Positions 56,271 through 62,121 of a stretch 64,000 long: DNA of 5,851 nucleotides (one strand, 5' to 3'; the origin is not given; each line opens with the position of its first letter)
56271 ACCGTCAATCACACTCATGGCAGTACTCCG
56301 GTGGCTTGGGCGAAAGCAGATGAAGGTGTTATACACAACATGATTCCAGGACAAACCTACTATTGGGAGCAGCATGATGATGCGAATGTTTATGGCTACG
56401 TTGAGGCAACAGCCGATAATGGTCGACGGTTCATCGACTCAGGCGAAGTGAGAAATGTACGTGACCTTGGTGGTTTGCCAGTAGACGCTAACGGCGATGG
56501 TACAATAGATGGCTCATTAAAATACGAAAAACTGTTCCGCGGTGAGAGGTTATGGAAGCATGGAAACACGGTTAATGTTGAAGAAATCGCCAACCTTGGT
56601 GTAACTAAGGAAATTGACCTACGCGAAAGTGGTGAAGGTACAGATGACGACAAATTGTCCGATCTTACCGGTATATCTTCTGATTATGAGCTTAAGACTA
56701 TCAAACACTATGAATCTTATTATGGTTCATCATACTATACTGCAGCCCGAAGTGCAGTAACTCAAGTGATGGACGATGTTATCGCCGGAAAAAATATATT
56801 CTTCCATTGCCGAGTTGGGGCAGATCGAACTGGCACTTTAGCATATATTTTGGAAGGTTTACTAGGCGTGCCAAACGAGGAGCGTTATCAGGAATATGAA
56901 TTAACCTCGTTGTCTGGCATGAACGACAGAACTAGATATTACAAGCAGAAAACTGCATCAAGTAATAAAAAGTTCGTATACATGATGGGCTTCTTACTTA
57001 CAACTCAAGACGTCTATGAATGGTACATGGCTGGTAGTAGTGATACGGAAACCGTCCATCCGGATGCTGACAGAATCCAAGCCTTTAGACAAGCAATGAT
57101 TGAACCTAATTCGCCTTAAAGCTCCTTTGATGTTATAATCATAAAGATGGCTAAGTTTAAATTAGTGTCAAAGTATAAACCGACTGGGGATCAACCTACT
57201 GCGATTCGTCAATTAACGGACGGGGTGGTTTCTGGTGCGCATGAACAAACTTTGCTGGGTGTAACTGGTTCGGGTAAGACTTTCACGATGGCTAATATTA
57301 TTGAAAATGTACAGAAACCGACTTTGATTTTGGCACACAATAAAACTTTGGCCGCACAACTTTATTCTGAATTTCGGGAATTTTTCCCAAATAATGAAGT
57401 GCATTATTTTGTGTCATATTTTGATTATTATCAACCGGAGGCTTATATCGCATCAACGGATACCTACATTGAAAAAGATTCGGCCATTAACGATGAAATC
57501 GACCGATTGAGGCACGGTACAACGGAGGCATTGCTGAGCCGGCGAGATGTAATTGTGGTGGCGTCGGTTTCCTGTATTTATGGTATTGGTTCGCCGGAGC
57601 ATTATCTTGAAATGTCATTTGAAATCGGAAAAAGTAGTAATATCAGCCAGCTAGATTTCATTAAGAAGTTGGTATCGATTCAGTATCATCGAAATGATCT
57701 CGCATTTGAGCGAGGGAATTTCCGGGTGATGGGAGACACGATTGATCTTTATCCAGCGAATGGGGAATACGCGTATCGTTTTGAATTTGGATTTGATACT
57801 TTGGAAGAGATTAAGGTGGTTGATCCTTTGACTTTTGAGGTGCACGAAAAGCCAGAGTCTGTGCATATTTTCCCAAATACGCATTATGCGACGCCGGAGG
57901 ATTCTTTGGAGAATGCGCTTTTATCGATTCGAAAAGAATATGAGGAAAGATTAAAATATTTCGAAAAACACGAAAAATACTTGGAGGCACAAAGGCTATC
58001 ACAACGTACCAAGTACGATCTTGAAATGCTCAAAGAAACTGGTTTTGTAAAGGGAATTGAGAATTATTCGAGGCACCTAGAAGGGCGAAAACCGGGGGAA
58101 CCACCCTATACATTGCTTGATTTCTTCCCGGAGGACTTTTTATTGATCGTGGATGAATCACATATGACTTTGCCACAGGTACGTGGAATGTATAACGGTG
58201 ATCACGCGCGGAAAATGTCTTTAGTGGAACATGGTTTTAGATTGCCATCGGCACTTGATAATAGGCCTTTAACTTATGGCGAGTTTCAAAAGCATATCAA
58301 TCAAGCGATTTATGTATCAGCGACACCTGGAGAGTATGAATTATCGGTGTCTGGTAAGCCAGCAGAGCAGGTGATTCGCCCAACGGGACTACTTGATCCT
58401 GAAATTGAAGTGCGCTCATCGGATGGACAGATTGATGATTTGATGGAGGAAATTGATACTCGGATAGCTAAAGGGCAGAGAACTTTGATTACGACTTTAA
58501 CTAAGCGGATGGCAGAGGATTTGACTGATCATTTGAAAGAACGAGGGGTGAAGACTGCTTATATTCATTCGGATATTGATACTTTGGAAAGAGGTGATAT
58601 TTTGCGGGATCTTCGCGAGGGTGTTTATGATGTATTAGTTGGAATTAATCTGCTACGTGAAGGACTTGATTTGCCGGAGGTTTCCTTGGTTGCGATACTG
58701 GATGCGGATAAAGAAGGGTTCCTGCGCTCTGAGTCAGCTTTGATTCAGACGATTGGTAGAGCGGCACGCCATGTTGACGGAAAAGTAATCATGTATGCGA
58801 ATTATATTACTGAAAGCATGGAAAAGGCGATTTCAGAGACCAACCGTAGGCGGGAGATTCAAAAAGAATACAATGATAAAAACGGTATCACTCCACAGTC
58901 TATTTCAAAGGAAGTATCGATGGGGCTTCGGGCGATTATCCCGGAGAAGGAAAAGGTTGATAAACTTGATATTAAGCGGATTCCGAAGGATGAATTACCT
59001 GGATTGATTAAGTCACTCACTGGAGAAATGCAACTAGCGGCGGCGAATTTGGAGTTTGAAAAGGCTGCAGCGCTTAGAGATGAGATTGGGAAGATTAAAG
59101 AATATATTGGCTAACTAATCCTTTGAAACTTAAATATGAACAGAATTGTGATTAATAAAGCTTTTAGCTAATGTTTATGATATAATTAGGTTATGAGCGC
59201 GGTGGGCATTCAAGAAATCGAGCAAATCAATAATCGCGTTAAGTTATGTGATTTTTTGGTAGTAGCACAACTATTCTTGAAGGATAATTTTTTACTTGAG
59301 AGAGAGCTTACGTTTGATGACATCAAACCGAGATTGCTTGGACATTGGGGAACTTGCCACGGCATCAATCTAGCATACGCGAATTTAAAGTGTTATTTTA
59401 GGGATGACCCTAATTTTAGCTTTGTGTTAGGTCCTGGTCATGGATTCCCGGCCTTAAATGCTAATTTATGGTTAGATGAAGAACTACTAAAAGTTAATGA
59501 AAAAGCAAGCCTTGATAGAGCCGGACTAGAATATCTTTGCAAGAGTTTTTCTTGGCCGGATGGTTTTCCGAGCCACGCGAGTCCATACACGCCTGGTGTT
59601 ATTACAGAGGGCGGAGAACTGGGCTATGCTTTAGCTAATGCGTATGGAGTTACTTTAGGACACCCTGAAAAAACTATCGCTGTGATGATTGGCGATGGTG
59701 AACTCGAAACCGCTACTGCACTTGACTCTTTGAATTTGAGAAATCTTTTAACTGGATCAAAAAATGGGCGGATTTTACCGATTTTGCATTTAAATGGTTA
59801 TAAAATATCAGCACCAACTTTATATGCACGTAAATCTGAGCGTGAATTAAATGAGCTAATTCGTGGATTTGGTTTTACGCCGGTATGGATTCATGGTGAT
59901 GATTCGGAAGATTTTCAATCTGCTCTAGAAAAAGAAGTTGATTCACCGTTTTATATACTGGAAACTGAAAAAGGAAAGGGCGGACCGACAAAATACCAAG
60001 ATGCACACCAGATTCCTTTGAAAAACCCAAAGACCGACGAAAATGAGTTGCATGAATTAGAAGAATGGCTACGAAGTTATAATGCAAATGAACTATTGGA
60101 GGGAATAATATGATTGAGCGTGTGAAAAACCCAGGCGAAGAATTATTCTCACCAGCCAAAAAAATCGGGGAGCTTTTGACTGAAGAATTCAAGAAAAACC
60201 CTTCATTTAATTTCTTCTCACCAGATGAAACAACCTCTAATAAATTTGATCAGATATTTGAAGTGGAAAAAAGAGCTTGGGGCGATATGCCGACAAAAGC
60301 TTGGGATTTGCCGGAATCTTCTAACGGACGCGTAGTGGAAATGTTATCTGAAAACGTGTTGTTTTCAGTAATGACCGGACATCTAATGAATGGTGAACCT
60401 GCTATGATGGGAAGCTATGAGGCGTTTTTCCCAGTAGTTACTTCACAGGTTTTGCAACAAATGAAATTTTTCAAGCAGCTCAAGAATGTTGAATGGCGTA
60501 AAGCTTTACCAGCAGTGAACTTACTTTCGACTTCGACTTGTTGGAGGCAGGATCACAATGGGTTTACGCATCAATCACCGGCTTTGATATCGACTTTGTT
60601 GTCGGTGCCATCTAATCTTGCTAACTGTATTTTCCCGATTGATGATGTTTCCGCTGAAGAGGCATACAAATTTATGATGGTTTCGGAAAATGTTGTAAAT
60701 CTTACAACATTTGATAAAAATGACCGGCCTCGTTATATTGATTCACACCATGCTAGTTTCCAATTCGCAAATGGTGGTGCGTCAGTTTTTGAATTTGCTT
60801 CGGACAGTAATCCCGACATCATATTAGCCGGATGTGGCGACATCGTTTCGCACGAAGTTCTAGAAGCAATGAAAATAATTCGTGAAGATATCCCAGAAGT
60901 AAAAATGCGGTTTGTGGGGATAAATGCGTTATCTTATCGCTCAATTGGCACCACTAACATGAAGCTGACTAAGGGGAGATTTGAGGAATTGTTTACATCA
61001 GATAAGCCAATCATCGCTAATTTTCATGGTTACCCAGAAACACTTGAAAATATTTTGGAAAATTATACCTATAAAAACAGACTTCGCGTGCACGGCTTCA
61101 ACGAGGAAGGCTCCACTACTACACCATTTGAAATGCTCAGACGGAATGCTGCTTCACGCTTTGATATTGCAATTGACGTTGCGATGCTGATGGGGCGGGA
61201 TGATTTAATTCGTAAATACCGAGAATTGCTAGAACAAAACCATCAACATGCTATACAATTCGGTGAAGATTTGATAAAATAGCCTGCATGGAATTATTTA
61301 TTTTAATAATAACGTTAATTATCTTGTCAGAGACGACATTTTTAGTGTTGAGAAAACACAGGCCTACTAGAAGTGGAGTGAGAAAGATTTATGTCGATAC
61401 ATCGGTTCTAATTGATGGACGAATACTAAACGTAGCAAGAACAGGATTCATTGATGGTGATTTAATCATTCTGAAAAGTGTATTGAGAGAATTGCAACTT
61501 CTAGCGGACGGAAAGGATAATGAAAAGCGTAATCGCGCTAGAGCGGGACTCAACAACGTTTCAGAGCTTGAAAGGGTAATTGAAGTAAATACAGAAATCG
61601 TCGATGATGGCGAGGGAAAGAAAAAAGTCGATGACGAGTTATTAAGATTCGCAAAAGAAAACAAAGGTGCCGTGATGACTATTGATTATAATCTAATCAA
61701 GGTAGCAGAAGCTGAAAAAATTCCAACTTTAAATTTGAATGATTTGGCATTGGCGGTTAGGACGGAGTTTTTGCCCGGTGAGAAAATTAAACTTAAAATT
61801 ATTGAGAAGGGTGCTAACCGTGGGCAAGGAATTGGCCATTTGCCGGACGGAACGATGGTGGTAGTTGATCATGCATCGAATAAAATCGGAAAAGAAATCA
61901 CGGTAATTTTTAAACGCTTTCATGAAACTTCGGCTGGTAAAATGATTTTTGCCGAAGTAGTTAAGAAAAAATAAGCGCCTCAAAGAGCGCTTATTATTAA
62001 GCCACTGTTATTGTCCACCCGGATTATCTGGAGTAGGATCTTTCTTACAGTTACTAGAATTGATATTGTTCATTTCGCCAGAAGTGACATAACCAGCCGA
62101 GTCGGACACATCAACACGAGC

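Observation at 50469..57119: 2216-aa secreted adhesin-like protein with a C-terminal Cys-X5-Arg phosphatase domain and mirrored internal duplications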

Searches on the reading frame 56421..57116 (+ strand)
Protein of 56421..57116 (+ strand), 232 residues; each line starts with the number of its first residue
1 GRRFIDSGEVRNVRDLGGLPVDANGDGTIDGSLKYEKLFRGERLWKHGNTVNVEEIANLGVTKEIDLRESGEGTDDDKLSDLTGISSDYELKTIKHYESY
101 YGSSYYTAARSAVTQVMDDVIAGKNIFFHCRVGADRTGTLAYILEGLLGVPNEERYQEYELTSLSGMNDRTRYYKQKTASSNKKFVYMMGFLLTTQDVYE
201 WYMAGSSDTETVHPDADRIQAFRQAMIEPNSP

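Call 13: search_protein_families(library=pfam, proteins=[window:56421-57116:+], max_evalue=10)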
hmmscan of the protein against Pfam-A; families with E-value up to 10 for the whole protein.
seq(232 aa): 6 families
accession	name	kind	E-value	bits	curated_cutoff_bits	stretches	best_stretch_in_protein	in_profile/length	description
PF13350.11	Y_phosphatase3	-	4.5e-22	79.6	22.2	1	9-188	5-191/240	Tyrosine phosphatase family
PF00782.25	DSPc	-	0.037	14.3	33.5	1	113-143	63-95/133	Dual specificity phosphatase, catalytic domain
PF22785.1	Tc-R-P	-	0.12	13.3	27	1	115-141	70-98/106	Polymorphic toxin system, DSP-PTPase phosphatase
PF22784.1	PTP-SAK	-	0.15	12.5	27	1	110-150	70-114/153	Swiss Army Knife protein, DSP-PTPase phosphatase domain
PF03162.18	Y_phosphatase2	-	0.24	11.4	27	1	113-168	79-136/165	Tyrosine phosphatase family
PF13202.12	EF-hand_5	-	0.35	10.9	25.9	1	21-30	8-17/25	EF hand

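Call 58: search_dna_similar(query=window:56421-57116:+, collection=phages, mode=protein, max_evalue=0.001, max_rows=25)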
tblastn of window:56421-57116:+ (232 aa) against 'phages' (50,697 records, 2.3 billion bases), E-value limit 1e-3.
Records with a match: 5; places in all: 5; records where one place covers at least 80% of the query: 1.
Best place of each record, by identity: <60% 5.
By first word of the organism name: Listeria 4; Bacteriophage 1.
By host as written in the record: Listeria monocytogenes 4; - 1.
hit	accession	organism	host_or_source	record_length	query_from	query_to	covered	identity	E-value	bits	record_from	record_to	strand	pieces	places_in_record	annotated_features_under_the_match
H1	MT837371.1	Bacteriophage sp.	human fecal samples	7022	9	201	83%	29.2%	9e-6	52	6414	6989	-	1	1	record has no annotation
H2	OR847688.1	Listeria phage LM 4-11-1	Listeria monocytogenes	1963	3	163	69%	28.6%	3e-4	47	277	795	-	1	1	record has no annotation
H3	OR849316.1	Listeria phage LM 4-14-1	Listeria monocytogenes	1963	3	163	69%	28.6%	3e-4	47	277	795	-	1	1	record has no annotation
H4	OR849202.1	Listeria phage LM 4-14-1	Listeria monocytogenes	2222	3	163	69%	28.6%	5e-4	46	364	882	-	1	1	record has no annotation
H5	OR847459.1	Listeria phage LM 4-11-1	Listeria monocytogenes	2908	3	163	69%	28.6%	5e-4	46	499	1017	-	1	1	record has no annotation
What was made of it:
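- Tried and rejected: tblastn against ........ phages: only 5 weak hits (29% identity) on unannotated fragments (call 58).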

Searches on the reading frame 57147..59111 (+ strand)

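Call 10: search_protein_families(library=pfam, proteins=[window:57147-59111:+], max_evalue=0.001)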
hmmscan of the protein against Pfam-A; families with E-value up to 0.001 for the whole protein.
window:57147-59111:+ (655 aa): 7 families
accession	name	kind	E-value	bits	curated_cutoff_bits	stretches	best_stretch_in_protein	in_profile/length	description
PF17757.6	UvrB_inter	-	6.5e-25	87.5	22.9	1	161-247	4-91/91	UvrB interaction domain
PF00271.37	Helicase_C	-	2.3e-21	76.5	23.5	1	429-542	3-109/110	Helicase conserved C-terminal domain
PF12344.14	UvrB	-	4e-21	75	27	1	549-590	1-42/43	Ultra-violet resistance protein B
PF04851.21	ResIII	-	1.5e-12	48.2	22.5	1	10-85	2-82/164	Type III restriction enzyme, res subunit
PF02151.25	UVR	-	3.6e-09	36.5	21.5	1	620-652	3-35/36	UvrB/uvrC motif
PF00270.35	DEAD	-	7.6e-08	32.7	26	1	16-89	4-80/167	DEAD/DEAH box helicase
PF13401.12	AAA_22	-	0.00058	20.6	27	0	36-134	10-109/130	AAA domain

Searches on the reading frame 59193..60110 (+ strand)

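Call 10: search_protein_families(library=pfam, proteins=[window:59193-60110:+], max_evalue=0.001)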
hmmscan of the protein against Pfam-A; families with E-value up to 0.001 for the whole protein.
window:59193-60110:+ (306 aa): 2 families
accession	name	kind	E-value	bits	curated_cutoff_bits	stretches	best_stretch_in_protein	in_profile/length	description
PF09364.15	XFP_N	-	6.2e-80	269.2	23.7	2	7-249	5-248/364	XFP N-terminal domain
PF02775.26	TPP_enzyme_C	-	0.00075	19.8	21.9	0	141-170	28-57/151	Thiamine pyrophosphate enzyme, C-terminal TPP binding domain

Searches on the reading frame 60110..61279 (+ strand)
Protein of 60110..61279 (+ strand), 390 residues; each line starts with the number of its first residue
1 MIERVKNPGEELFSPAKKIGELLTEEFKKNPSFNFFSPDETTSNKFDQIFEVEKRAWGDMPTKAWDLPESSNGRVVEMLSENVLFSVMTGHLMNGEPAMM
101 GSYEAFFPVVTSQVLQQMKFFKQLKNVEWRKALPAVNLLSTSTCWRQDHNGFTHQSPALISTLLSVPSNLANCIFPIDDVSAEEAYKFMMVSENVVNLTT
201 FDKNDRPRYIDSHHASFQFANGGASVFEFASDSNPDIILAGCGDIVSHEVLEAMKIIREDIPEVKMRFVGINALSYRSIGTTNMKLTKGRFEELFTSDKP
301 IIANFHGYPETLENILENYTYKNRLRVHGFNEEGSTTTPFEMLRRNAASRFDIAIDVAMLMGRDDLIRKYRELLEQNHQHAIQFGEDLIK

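Call 10: search_protein_families(library=pfam, proteins=[window:60110-61279:+], max_evalue=0.001)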
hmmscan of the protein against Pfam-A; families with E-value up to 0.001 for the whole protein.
window:60110-61279:+ (390 aa): 2 families
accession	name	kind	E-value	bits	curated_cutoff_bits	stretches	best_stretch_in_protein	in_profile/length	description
PF03894.20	XFP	-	1.5e-47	162.1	22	1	18-179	2-164/177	D-xylulose 5-phosphate/D-fructose 6-phosphate phosphoketolase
PF09363.15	XFP_C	-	1.8e-44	152.1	23.4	1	203-387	1-193/202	XFP C-terminal domain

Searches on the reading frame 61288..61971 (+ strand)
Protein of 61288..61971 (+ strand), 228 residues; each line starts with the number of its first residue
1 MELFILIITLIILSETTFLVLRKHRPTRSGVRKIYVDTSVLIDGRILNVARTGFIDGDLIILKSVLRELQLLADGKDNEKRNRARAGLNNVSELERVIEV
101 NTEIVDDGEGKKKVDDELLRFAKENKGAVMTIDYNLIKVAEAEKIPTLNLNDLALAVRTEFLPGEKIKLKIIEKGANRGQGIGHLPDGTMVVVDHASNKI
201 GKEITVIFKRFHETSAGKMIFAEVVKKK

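Call 10: search_protein_families(library=pfam, proteins=[window:61288-61971:+], max_evalue=0.001)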
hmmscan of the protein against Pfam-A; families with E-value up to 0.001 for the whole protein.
window:61288-61971:+ (228 aa): 1 family
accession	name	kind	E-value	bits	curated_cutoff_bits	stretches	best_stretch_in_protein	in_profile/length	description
PF01938.26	TRAM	-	1.1e-05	25.7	21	1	163-212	4-52/61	TRAM domain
